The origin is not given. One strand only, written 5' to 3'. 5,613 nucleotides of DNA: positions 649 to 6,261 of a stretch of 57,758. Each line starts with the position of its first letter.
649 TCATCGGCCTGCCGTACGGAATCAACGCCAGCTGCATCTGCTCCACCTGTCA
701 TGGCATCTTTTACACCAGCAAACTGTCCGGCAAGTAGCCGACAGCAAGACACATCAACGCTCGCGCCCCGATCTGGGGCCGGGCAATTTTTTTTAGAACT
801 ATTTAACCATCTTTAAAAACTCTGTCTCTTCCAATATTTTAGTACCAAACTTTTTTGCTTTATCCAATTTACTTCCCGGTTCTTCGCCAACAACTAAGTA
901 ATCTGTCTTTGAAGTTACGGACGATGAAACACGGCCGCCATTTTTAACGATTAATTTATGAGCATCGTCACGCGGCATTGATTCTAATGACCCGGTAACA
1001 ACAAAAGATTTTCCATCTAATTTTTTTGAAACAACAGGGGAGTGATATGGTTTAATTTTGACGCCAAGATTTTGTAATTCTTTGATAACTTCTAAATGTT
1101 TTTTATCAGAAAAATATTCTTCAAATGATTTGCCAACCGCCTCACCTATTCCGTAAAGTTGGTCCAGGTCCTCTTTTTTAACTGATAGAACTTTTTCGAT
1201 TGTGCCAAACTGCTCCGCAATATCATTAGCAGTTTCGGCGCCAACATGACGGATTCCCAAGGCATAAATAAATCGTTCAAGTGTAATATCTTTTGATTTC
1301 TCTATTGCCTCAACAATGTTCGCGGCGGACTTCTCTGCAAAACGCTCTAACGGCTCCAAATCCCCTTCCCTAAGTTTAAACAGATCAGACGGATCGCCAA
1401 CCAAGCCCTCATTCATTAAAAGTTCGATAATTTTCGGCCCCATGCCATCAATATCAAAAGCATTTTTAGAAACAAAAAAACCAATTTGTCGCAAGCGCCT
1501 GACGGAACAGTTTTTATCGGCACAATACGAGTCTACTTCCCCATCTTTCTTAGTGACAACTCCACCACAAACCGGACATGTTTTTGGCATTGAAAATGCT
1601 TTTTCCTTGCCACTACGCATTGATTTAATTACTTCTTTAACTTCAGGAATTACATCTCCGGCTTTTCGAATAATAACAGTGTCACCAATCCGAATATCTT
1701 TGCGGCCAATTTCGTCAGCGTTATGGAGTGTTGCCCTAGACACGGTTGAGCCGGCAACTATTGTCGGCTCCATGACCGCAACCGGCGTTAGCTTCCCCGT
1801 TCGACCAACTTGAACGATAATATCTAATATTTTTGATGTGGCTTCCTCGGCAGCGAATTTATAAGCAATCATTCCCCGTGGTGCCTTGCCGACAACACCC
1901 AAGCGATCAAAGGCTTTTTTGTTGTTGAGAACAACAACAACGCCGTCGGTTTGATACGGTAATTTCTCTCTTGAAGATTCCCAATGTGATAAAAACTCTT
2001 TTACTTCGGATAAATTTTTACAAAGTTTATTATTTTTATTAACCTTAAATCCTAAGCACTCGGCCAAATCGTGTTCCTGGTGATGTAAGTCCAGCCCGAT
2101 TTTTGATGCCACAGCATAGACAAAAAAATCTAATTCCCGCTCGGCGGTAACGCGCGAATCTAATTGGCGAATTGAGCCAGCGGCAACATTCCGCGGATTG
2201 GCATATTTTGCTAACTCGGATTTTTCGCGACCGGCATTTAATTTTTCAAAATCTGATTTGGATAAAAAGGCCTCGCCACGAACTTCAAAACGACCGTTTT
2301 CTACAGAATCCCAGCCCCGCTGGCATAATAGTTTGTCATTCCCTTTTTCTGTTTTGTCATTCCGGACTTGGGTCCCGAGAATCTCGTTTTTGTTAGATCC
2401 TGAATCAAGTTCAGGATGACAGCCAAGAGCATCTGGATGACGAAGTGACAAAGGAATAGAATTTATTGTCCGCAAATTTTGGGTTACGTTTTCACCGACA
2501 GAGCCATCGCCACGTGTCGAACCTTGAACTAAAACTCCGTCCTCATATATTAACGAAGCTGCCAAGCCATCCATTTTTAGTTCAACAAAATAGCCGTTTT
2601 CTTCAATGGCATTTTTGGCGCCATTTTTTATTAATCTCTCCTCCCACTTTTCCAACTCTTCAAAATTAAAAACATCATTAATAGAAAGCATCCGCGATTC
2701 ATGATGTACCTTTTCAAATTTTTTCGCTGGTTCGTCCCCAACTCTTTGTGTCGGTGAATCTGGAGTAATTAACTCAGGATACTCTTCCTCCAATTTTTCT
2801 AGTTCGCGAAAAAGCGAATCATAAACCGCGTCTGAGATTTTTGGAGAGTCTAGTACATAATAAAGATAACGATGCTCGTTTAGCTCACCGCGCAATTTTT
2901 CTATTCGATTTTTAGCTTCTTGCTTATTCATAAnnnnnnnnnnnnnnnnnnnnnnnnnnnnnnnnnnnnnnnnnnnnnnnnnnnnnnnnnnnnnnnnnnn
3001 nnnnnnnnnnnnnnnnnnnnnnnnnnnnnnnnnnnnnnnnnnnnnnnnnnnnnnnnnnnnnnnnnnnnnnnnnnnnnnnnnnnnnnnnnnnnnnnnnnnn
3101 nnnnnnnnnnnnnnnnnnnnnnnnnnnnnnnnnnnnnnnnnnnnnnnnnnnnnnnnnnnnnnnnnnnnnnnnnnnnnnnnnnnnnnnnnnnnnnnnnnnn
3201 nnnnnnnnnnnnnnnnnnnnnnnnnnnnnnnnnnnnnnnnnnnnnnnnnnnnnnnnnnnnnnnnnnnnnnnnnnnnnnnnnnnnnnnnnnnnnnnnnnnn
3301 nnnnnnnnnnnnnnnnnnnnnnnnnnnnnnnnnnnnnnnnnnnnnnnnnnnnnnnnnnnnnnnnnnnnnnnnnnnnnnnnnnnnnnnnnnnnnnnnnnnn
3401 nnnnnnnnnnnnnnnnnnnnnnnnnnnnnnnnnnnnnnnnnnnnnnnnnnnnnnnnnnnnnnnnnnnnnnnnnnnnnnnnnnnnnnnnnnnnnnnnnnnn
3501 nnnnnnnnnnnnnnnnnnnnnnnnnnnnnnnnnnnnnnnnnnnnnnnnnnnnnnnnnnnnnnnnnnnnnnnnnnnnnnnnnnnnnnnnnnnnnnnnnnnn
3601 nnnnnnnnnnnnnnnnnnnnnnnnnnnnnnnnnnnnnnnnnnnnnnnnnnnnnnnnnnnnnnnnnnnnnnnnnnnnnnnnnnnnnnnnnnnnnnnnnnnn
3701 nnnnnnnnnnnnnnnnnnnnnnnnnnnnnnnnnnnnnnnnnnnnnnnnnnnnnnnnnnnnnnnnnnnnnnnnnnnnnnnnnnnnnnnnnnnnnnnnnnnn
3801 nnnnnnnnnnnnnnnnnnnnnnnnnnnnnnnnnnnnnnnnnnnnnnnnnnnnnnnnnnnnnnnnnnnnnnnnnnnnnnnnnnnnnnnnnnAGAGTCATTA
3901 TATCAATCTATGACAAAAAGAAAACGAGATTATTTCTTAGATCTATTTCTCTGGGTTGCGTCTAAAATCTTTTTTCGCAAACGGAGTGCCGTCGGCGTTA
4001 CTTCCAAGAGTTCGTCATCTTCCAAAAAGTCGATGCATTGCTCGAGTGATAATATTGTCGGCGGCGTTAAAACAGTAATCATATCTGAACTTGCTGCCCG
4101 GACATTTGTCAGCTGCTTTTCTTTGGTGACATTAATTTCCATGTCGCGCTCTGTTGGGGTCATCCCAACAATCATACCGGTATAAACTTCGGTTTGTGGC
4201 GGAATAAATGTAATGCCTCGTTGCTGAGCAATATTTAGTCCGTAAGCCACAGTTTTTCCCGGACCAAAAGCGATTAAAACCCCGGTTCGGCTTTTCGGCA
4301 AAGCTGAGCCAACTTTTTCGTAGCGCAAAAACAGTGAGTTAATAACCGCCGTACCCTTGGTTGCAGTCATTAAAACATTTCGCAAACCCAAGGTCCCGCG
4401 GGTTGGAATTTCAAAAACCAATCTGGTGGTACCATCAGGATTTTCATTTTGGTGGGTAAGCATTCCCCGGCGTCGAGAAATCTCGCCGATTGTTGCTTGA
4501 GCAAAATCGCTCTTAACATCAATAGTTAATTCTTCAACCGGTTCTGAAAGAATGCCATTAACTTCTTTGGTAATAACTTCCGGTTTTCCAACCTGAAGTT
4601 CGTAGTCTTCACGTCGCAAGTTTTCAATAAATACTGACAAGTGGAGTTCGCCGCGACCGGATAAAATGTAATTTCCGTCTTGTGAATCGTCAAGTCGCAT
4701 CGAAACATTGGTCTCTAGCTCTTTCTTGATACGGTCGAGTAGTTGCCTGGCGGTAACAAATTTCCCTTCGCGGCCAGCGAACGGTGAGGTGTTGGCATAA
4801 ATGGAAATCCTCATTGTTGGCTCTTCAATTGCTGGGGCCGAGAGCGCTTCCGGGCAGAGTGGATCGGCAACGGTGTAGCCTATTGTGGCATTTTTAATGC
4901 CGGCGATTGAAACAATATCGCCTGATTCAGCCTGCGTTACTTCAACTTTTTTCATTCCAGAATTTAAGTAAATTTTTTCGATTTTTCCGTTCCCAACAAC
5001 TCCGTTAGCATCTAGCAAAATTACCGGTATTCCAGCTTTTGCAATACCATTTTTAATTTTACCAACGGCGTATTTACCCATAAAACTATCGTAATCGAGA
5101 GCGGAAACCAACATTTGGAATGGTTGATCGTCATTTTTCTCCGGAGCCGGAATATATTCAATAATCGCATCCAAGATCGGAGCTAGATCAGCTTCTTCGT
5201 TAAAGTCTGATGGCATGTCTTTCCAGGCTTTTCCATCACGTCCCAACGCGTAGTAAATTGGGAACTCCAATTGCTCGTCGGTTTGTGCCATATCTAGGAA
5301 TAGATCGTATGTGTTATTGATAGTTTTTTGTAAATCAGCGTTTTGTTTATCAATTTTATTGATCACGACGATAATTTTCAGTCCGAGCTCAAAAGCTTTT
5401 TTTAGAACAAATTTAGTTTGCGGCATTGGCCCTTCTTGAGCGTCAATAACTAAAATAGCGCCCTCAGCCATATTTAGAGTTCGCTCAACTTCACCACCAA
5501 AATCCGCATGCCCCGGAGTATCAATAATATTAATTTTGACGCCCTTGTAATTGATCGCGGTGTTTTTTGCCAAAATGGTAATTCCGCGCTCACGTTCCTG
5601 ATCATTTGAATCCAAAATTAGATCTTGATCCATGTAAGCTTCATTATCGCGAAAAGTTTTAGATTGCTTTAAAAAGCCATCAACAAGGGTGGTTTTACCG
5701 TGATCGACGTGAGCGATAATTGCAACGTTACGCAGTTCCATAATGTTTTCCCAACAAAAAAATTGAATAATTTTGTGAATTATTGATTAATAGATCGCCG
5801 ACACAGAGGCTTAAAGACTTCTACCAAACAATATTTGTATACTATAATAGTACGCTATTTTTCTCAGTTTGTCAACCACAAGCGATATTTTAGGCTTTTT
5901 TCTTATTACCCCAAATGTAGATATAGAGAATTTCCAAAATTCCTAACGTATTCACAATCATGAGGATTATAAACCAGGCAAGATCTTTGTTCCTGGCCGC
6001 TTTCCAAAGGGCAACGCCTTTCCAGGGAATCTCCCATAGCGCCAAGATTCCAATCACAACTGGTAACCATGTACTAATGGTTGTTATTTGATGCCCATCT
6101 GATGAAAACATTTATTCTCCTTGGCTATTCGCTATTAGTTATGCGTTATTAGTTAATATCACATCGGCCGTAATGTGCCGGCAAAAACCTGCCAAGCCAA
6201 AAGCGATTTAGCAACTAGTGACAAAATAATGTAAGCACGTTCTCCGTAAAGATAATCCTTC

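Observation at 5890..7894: Heliorhodopsin apparently co-transcribed with superoxide reductase and MsrA, with MsrB one gene further up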

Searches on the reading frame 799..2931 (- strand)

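Call 37: search_protein_families(library=pfam, proteins=[window:799-2931:-], max_evalue=0.0001)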
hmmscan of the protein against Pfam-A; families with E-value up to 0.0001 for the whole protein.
window:799-2931:- (710 aa): 8 families
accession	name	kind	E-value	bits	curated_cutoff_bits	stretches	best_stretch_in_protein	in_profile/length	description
PF01653.23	DNA_ligase_aden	-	4.7e-77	259.4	27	2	213-362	100-253/253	NAD-dependent DNA ligase adenylation domain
PF03120.22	DNA_ligase_OB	-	2.7e-33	114.1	32.9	1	366-442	2-78/79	NAD-dependent DNA ligase OB-fold domain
PF12826.13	HHH_2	-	3e-18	66.2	27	1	553-616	1-64/64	Helix-hairpin-helix motif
PF00533.33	BRCT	-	2.2e-17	63.5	21.3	1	634-707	2-76/78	BRCA1 C Terminus (BRCT) domain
PF22745.1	Nlig-Ia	-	8.2e-11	42.8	27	1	7-56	3-52/92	DNA ligase-like, N-terminal NAD+-binding domain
PF14520.12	HHH_5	-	3.2e-09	37.6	27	0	493-545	6-57/57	Helix-hairpin-helix domain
PF12738.14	PTCB-BRCT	-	2e-06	28.1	22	1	649-699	8-58/63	twin BRCT domain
PF03119.21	DNA_ligase_ZBD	-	1.5e-05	25.2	25.8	1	451-475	1-25/27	NAD-dependent DNA ligase C4 zinc finger domain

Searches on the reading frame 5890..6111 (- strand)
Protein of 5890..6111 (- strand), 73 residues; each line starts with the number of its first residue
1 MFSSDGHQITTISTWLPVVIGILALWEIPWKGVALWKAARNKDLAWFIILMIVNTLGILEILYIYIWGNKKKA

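Call 3: search_protein_families(library=pfam, proteins=[window:5890-6111:-], max_evalue=0.01)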
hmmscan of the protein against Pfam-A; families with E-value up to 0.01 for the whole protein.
window:5890-6111:- (73 aa): 1 family
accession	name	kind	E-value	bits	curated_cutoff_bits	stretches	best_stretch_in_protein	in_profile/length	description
PF18893.5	DUF5652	-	1.4e-23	82.8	23.4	1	10-72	6-68/71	Family of unknown function (DUF5652)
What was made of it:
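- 5890..6111 (-): DUF5652 small membrane protein (73 aa) with ribosome-binding site AAGGAG, 47 nt after HeR with no hairpin in the gap. Pfam PF18893 E 1e-23 (call 3).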
